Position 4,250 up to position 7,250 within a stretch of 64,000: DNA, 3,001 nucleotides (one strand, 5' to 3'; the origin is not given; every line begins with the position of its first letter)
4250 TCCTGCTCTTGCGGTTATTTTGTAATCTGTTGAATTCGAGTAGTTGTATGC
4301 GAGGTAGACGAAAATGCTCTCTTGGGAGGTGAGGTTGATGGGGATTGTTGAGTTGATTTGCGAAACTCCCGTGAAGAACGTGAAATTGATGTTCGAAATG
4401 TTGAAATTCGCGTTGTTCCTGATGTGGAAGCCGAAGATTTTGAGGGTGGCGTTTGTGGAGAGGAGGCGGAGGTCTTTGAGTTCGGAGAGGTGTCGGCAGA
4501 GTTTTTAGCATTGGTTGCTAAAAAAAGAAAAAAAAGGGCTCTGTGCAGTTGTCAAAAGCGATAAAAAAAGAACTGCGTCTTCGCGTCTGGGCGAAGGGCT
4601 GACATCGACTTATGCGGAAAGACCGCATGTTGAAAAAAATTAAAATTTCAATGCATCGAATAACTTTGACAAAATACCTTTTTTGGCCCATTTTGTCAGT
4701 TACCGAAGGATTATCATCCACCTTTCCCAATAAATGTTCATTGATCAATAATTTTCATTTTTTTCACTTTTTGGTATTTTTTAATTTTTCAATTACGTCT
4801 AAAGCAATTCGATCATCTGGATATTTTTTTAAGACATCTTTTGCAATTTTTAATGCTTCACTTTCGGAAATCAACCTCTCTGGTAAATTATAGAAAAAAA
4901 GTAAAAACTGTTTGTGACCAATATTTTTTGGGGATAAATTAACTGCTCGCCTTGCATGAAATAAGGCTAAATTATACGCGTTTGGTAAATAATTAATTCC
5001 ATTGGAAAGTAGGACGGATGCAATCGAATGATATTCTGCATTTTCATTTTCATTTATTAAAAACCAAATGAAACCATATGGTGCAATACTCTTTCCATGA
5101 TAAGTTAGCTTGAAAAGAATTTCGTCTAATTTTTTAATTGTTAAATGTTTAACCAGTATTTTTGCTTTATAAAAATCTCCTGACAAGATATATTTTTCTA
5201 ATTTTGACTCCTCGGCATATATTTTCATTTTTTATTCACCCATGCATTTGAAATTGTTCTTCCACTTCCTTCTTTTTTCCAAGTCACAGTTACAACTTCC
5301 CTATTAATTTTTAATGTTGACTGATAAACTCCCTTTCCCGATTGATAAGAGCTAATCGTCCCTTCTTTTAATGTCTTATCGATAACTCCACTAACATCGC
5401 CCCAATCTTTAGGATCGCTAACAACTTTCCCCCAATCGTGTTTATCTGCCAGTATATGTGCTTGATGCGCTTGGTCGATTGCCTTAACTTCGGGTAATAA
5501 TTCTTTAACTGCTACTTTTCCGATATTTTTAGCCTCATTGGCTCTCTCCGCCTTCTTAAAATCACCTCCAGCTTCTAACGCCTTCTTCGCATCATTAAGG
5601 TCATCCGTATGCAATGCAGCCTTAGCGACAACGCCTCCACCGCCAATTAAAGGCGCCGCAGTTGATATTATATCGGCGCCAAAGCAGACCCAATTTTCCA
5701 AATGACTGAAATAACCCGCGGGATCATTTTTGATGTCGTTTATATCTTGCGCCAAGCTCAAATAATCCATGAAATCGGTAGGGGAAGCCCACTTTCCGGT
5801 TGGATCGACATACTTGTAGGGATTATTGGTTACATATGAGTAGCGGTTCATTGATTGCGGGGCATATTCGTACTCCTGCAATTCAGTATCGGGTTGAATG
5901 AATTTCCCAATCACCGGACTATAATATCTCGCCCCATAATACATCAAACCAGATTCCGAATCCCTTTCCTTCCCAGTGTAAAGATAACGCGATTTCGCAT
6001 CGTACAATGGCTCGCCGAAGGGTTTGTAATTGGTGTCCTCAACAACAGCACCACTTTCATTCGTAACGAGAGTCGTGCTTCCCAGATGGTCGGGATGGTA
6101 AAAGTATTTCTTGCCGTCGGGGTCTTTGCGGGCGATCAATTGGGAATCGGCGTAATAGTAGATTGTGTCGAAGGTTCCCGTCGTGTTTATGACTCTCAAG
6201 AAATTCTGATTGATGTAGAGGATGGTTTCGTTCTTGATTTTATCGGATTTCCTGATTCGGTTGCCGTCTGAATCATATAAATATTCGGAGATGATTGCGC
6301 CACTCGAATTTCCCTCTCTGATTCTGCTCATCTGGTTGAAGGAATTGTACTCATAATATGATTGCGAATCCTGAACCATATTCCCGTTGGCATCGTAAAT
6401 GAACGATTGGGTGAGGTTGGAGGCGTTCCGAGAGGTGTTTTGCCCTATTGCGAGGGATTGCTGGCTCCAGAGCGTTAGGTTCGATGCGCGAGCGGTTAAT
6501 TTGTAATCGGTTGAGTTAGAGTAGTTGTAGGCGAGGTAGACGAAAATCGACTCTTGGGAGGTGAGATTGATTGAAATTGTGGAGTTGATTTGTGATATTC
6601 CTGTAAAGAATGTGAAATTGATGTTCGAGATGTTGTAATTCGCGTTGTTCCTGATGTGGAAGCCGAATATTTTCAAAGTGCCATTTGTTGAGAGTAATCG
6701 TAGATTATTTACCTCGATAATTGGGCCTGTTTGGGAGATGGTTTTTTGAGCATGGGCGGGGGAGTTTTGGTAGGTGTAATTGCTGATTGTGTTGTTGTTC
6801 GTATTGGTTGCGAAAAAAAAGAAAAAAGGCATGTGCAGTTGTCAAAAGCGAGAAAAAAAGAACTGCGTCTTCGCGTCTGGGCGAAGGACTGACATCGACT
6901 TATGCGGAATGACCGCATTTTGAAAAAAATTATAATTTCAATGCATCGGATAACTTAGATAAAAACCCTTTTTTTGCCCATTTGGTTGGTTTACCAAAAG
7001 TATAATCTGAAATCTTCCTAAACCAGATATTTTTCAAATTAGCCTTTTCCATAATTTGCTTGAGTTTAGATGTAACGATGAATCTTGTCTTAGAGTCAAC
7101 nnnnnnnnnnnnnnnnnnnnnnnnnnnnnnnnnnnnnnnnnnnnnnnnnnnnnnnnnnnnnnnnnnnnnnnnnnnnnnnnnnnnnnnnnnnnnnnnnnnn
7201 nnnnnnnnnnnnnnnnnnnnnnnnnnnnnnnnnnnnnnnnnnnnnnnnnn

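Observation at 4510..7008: Conserved ~200-bp three-hairpin repeat marks the start of every silent Rhs cassette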

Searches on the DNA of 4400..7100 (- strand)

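Call 33: search_rna_families(source=window, start=4400, end=7100, threshold=evalue, max_evalue=10)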
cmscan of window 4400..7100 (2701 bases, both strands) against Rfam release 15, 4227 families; matches with E-value up to 10: 3.
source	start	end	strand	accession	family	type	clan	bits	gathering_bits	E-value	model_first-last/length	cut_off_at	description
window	6538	6623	+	RF01706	Gut-1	Gene; sRNA;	-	19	50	2.1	1-77/77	no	Gut-1 RNA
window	6954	7044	+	RF02120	FTX_2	Gene; lncRNA;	-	15.8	48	8.4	1-97/97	no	FTX transcript, XIST regulator conserved region 2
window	4418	4472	+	RF01276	sR53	Gene; snRNA; snoRNA; CD-box;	-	14.1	49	4.3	1-60/60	no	Small nucleolar RNA sR53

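Call 68: build_rna_model(alignment_id=A5, structure=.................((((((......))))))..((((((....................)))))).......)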
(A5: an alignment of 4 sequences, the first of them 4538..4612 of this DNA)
Model R1 built from alignment A5 (4 sequences, 76 columns); structure: as given.
model positions 75; base pairs 12; branch points 1; effective number of sequences 2.23; information 0.752 bits per position. Calibrated on 0.2 Mb of random sequence (short: E-values are rough).
structure used (alignment columns):
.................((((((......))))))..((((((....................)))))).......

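Call 69: search_with_rna_model(model_id=R1, sources=[window, L069, L070, L071, L072, L075, L076, L077, L078, L079], max_evalue=10)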
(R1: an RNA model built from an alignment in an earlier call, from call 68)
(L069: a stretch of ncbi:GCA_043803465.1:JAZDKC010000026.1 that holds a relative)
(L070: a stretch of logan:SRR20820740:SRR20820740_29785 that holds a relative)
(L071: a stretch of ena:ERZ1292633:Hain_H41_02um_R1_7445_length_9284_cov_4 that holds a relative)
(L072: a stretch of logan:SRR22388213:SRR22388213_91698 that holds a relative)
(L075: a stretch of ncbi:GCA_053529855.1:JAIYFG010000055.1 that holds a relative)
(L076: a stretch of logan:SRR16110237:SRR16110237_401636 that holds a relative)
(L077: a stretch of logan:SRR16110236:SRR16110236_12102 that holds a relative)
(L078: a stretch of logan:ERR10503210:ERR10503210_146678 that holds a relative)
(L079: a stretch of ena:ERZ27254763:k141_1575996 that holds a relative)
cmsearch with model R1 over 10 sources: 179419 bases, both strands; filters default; matches with E-value up to 10: 10.
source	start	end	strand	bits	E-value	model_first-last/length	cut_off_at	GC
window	4538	4612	-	97.5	8.2e-20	1-75/75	no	0.49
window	6828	6902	-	96.7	1.2e-19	1-75/75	no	0.49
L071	3824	3899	+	91.2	2.2e-18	1-75/75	no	0.54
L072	1239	1312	+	77.4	2.9e-15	1-75/75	no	0.41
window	30250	30300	+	14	0.66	1-75/75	no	0.53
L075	18697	18760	-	11.6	2.2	1-75/75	no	0.42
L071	6755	6825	-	10.8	3.5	1-75/75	no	0.38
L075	11272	11369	-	8.8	9.8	1-75/75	no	0.43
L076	10962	11059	-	8.8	9.8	1-75/75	no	0.43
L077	7358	7455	-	8.8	9.8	1-75/75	no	0.43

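Call 88: search_with_rna_model(model_id=R1, sources=[L082, L080, L081], max_evalue=10, filters=off)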
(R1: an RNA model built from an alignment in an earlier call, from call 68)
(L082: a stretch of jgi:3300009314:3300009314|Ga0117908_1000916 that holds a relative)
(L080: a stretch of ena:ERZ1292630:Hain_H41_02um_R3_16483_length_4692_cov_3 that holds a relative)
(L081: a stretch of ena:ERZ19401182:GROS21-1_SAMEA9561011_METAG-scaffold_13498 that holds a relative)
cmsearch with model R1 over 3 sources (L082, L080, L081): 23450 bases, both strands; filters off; matches with E-value up to 10: 18.
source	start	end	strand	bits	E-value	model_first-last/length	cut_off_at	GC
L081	1445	1532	-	13.5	0.11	1-75/75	no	0.32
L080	2076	2146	-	10.8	0.46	1-75/75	no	0.38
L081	2283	2342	-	10.2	0.61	1-75/75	no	0.25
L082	3157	3191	-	9.2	1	37-68/75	no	0.29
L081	4788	4873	+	9.2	1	1-75/75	no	0.26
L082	315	347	+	7.4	2.7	35-68/75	no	0.21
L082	2414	2477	+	6.5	4.2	1-75/75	no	0.3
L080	2179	2250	-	6.5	4.3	1-75/75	no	0.33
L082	7598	7660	-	6.1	5.3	1-75/75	no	0.25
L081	4817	4834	-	5.9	5.9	45-62/75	no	0.22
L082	4293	4351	+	5.8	6.2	1-75/75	no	0.27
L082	7470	7488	-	5.7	6.6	44-62/75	no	0.26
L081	253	272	+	5.5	7.2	43-62/75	no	0.35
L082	9421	9490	+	5.3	8.1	1-75/75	no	0.4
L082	4206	4232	+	5.2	8.3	39-66/75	no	0.19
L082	1433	1503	+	5.1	9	1-75/75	no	0.35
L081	3484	3551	+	4.9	9.6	1-75/75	no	0.4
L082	4109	4134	+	4.9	9.6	39-66/75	no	0.15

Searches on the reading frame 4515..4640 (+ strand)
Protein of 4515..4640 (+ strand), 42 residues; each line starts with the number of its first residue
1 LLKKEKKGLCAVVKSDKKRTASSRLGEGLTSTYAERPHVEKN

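Call 65: search_protein_families(library=pfam, proteins=[window:4515-4640:+], max_evalue=10)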
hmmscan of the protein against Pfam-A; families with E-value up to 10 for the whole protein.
seq(42 aa): 0 families

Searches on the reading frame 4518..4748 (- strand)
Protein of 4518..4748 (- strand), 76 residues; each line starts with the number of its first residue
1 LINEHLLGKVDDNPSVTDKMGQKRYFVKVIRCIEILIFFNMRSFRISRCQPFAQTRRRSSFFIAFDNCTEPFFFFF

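Call 9: search_protein_families(library=pfam, proteins=[window:4518-4748:-], max_evalue=0.01)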
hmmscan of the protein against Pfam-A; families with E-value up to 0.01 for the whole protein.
window:4518-4748:- (76 aa): 0 families

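Call 55: search_protein_representatives(protein=window:4518-4748:-)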
Query: 76 residues. Proteins with E-value up to 0.001 (for the whole library): 1; up to 1e-10: 0; up to 1e-30: 0. The best 1 are listed.
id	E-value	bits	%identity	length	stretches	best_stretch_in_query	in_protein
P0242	4.4e-05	39.5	32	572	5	2-56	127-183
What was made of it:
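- Tried and rejected: It gave only one weak hit (E = 4.4e-05, 32% identity) to a 572-aa protein, which I did not follow up (call 55).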
